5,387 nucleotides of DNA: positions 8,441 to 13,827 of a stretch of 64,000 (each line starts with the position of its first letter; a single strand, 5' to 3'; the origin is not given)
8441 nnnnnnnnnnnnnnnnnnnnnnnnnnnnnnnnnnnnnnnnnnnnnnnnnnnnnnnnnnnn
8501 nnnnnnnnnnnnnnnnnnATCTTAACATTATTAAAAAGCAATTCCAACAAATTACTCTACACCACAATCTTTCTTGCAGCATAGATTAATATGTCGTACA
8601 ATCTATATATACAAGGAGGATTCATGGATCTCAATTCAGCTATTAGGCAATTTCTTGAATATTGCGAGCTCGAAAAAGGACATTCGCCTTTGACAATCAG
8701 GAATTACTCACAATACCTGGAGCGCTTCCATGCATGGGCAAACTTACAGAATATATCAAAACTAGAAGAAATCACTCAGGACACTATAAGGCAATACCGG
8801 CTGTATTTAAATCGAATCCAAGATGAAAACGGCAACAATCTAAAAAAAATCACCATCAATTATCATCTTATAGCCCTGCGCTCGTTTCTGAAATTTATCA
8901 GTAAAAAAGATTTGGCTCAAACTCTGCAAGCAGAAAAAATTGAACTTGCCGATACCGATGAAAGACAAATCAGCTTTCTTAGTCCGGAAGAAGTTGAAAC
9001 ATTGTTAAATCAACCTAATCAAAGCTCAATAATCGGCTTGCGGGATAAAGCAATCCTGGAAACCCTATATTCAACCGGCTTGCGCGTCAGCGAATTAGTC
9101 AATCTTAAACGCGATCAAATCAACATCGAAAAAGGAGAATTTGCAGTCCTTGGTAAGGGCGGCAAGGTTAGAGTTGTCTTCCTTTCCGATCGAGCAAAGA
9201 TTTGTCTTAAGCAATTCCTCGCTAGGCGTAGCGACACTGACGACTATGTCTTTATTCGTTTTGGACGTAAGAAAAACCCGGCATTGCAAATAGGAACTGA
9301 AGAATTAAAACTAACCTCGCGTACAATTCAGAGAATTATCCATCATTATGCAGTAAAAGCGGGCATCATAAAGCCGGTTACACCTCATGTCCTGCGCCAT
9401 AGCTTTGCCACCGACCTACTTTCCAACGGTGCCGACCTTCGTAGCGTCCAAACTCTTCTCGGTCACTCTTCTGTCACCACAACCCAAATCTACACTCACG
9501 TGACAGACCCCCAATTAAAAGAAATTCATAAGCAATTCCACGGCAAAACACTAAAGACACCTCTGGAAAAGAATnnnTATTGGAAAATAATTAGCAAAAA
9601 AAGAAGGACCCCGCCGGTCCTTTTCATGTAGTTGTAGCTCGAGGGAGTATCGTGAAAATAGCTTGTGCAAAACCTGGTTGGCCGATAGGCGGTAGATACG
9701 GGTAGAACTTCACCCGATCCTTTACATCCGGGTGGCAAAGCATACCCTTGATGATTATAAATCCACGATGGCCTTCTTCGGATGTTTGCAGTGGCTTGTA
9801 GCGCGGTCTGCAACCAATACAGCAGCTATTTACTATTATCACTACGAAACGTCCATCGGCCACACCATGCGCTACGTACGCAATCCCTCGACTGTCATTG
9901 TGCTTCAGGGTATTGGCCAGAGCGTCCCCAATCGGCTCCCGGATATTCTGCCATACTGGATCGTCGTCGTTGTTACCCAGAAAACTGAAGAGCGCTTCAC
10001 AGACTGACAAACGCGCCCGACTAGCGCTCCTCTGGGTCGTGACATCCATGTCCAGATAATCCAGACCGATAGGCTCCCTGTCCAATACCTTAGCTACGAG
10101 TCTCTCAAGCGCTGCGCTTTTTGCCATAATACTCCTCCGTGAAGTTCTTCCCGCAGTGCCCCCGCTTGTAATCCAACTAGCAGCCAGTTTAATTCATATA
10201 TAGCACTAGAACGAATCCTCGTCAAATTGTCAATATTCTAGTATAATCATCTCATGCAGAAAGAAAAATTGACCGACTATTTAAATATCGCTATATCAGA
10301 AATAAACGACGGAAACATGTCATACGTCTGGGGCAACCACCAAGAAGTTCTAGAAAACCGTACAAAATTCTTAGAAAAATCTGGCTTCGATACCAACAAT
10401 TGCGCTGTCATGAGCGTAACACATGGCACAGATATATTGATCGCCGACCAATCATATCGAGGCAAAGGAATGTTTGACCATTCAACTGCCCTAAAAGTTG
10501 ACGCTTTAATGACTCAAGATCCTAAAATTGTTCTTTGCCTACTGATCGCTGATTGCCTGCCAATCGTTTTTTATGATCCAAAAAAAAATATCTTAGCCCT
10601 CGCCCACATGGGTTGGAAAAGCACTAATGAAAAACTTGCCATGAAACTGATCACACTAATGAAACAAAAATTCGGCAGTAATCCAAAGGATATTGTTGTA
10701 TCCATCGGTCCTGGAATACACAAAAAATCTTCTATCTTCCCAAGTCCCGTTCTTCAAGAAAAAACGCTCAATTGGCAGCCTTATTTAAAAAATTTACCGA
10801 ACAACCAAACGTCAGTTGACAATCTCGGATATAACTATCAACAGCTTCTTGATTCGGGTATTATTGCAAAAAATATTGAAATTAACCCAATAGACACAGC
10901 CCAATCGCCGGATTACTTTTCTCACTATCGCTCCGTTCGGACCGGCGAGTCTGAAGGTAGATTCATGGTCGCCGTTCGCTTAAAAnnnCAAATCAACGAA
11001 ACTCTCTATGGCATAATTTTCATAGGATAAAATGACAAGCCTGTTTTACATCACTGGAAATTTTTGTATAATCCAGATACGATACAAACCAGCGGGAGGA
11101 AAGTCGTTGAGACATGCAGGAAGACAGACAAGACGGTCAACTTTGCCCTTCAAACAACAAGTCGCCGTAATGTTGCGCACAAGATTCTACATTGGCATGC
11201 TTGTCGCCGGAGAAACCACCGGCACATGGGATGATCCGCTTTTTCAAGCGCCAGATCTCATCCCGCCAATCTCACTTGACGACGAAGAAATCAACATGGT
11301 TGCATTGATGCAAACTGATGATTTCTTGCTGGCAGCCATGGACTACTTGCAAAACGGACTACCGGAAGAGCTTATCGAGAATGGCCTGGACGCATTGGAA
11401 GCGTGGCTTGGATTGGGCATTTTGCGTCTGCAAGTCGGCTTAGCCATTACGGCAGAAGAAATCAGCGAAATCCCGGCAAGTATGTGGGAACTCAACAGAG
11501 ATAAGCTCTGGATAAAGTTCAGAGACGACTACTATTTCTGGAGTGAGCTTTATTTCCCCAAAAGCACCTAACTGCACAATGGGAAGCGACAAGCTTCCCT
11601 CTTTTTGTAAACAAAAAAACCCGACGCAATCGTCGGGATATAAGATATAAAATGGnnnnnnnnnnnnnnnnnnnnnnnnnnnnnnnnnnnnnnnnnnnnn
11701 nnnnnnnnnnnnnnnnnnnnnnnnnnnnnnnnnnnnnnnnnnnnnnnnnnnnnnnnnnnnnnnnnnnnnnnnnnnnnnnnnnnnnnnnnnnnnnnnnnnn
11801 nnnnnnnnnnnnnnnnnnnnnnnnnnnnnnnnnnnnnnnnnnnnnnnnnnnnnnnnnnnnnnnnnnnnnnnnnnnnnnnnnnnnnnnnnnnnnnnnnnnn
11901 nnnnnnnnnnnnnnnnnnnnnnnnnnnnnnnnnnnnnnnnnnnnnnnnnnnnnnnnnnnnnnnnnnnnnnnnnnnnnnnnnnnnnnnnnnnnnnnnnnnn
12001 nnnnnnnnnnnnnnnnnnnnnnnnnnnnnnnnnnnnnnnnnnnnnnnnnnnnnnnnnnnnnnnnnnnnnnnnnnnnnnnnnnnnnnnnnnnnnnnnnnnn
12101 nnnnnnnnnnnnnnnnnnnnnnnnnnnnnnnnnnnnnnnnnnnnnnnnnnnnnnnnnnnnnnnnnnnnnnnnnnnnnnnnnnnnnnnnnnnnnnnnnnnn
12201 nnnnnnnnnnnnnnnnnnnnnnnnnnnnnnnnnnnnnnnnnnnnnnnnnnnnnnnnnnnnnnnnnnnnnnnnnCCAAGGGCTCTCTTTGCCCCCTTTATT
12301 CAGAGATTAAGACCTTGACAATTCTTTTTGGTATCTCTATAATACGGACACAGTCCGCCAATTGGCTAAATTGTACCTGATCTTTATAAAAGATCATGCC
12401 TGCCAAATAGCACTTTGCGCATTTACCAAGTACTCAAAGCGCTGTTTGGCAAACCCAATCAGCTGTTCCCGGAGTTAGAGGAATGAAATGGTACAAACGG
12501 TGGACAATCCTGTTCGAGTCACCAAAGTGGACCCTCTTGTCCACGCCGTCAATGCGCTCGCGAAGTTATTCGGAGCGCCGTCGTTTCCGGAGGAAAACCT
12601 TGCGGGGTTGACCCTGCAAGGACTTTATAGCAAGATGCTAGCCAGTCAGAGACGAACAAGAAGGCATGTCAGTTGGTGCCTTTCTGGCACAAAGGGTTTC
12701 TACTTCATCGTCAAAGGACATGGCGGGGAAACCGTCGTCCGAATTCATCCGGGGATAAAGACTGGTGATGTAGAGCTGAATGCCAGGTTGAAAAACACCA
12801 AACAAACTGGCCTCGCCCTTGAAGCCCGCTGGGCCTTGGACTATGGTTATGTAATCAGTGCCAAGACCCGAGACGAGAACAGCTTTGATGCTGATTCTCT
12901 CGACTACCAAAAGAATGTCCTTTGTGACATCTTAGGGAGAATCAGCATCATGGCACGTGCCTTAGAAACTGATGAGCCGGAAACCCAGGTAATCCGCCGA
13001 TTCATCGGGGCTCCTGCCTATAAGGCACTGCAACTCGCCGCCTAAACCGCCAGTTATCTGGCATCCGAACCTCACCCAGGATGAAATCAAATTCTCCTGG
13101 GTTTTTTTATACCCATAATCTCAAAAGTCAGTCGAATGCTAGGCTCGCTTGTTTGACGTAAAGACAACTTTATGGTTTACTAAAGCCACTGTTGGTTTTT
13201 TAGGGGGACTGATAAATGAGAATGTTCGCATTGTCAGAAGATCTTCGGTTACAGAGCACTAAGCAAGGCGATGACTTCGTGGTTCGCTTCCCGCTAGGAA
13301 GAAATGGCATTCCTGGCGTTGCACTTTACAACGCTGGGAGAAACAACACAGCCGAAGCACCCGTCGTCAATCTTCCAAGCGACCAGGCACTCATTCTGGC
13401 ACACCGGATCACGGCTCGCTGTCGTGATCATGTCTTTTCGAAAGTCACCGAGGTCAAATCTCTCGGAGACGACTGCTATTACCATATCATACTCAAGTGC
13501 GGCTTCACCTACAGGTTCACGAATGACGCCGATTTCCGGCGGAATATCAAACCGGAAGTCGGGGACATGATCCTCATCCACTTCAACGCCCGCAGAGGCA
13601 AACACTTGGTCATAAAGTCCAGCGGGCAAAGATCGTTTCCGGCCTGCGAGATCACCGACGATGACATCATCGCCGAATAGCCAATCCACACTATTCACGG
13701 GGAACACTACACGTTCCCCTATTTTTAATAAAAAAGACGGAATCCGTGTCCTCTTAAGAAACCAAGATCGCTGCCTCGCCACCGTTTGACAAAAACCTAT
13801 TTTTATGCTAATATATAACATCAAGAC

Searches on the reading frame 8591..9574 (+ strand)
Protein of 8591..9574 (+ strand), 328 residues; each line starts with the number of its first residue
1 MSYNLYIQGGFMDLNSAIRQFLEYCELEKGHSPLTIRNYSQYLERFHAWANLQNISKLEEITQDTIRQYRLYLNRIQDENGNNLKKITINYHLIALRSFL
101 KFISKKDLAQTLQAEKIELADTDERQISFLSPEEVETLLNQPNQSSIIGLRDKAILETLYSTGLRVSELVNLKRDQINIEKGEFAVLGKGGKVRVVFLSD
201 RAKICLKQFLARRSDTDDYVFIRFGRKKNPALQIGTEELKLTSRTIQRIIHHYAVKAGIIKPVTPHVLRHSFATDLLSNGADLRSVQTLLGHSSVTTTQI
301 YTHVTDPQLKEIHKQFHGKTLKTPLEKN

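Call 41: search_protein_families(library=pfam, proteins=[window:8591-9574:+], max_evalue=0.1)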
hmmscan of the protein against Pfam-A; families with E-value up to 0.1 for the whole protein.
window:8591-9574:+ (328 aa): 7 families
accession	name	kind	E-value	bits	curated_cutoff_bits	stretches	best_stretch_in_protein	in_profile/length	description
PF00589.27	Phage_integrase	-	4.7e-45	153.9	27.1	1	129-306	2-170/172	Phage integrase family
PF02899.23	Phage_int_SAM_1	-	4e-15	56.3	22.3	1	18-103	1-79/83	Phage integrase, N-terminal SAM-like domain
PF13495.12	Phage_int_SAM_4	-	1.7e-07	32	27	1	19-108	3-83/85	Phage integrase, N-terminal SAM-like domain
PF13102.12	Phage_int_SAM_5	-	8.8e-07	29.7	22.3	1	18-107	6-86/98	Phage integrase SAM-like domain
PF16837.10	SF3A3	-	0.023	15.2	27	0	9-53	9-42/49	Pre-mRNA-splicing factor SF3A3, of SF3a complex, Prp9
PF11917.13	DUF3435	-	0.027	13.8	25.8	1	212-298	146-231/418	Protein of unknown function (DUF3435)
PF13542.12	HTH_Tnp_ISL3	-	0.041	13.8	27.4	0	237-254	34-51/51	Helix-turn-helix domain of transposase family ISL3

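Call 49: search_protein_families(library=ncbifam, proteins=[window:8624-9574:+], max_evalue=0.01)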
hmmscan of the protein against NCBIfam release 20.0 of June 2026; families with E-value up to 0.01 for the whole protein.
window:8624-9574:+ (317 aa): 12 families
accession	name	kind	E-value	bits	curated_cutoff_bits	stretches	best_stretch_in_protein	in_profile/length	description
TIGR02225.1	recomb_XerD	equivalog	2.7e-79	266.5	329.6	1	9-307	2-288/290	site-specific tyrosine recombinase XerD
NF001399.0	PRK00283.1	subfamily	1.1e-78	264.5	279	1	4-308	6-298/300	tyrosine recombinase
TIGR02224.1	recomb_XerC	equivalog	3.7e-76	256.3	335.15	1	9-309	2-293/295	tyrosine recombinase XerC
NF040815.2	recomb_XerA_Arch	equivalog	1.4e-66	224.8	220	1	9-301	2-262/263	site-specific tyrosine recombinase/integron integrase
NF002331.0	PRK01287.1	subfamily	1.5e-56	192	371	1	4-307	27-326/365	site-specific tyrosine recombinase XerC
TIGR02249.1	integrase_gron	subfamily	2.2e-38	132.4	265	2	208-300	216-307/315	integron integrase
NF003462.0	PRK05084.1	equivalog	1.2e-35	122.9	267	2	106-302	161-353/360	tyrosine recombinase XerS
NF011946.0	PRK15417.1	equivalog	4.8e-25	88.4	435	2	229-295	251-317/337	integron integrase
NF007371.0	PRK09871.1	subfamily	8.1e-14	51.6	222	1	117-293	5-174/198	tyrosine-type DNA invertase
NF007370.0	PRK09870.1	subfamily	1.5e-11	44.3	221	1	111-305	5-191/200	tyrosine-type DNA invertase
NF040693.1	recomb_GmtY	equivalog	2.7e-07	30.2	340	1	233-299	376-438/441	gamma-mobile-trio recombinase GmtY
NF041502.1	integrase_1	equivalog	2.9e-05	23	350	1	224-304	291-371/484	site-specific integrase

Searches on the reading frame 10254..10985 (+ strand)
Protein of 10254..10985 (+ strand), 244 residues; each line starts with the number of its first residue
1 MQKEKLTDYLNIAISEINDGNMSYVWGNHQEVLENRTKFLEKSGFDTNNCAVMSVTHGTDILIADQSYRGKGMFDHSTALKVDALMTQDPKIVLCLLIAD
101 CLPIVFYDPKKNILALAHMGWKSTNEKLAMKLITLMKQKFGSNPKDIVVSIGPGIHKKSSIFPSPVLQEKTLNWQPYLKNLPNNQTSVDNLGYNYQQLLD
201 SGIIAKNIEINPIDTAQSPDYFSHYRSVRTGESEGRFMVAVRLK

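Call 8: search_protein_families(library=pfam, proteins=[window:10254-10985:+], max_evalue=0.1)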
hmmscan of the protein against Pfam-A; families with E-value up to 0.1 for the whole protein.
window:10254-10985:+ (244 aa): 1 family
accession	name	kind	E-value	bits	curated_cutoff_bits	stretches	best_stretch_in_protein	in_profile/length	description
PF02578.20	Cu-oxidase_4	-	8.6e-47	160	22.9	1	21-238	16-234/238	Multi-copper polyphenol oxidoreductase laccase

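Call 9: search_protein_families(library=ncbifam, proteins=[window:10254-10985:+], max_evalue=0.1)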
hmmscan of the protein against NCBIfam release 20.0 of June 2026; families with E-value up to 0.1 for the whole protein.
window:10254-10985:+ (244 aa): 2 families
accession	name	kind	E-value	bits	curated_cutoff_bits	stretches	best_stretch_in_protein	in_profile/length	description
TIGR00726.1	TIGR00726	equivalog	2.6e-32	111.9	141.15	1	18-238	11-217/223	peptidoglycan editing factor PgeF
NF007998.1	PRK10723.1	equivalog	3.3e-11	43.2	369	1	24-157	39-159/243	purine nucleoside phosphorylase YfiH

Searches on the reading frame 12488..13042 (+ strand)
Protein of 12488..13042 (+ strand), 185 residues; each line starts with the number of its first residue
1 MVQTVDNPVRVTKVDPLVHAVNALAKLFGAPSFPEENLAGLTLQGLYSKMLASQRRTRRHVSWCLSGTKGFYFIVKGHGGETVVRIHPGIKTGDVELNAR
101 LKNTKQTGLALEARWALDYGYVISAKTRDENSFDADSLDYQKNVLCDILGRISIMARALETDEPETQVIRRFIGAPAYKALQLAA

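Call 8: search_protein_families(library=pfam, proteins=[window:12488-13042:+], max_evalue=0.1)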
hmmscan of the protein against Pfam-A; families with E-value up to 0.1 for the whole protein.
window:12488-13042:+ (185 aa): 0 families

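Call 9: search_protein_families(library=ncbifam, proteins=[window:12488-13042:+], max_evalue=0.1)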
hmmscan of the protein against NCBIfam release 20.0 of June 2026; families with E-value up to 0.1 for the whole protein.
window:12488-13042:+ (185 aa): 0 families

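Call 42: search_protein_families(library=phrogs, proteins=[window:12488-13042:+], max_evalue=0.1)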
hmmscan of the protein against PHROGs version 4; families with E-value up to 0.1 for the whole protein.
window:12488-13042:+ (185 aa): 0 families

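Call 43: search_protein_families(library=padloc, proteins=[window:12488-13042:+], max_evalue=0.1)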
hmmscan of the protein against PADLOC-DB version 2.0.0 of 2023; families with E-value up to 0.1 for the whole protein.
window:12488-13042:+ (185 aa): 0 families

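Call 51: find_homologous_proteins(query=window:12488-13042:+, max_evalue=0.01)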
Query window:12488-13042:+ (185 aa): 1 proteins with E <= 0.01 among 123 candidates.
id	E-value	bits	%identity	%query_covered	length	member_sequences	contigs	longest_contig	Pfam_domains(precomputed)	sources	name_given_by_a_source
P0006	1.3e-117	407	100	100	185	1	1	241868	-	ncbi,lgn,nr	ncbi:MAG: hypothetical protein Q7S37_04695 [bacterium]|nr:hypothetical protein [bacterium]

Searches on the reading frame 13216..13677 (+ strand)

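Call 8: search_protein_families(library=pfam, proteins=[window:13216-13677:+], max_evalue=0.1)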
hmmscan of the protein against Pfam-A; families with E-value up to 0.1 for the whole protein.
window:13216-13677:+ (154 aa): 1 family
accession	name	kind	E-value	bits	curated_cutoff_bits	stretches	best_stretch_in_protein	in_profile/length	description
PF08402.16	TOBE_2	-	0.03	14.9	21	1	71-127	16-72/76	TOBE domain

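Call 9: search_protein_families(library=ncbifam, proteins=[window:13216-13677:+], max_evalue=0.1)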
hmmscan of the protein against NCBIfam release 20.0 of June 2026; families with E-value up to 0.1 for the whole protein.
window:13216-13677:+ (154 aa): 0 families

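Call 42: search_protein_families(library=phrogs, proteins=[window:13216-13677:+], max_evalue=0.1)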
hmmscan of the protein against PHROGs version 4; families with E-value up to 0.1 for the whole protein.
window:13216-13677:+ (154 aa): 1 family
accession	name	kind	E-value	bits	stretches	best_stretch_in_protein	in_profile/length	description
phrog_16103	-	unknown function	0.08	13.7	0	47-70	7-30/55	-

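Call 43: search_protein_families(library=padloc, proteins=[window:13216-13677:+], max_evalue=0.1)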
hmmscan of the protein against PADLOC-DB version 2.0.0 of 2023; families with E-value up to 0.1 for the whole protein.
window:13216-13677:+ (154 aa): 0 families
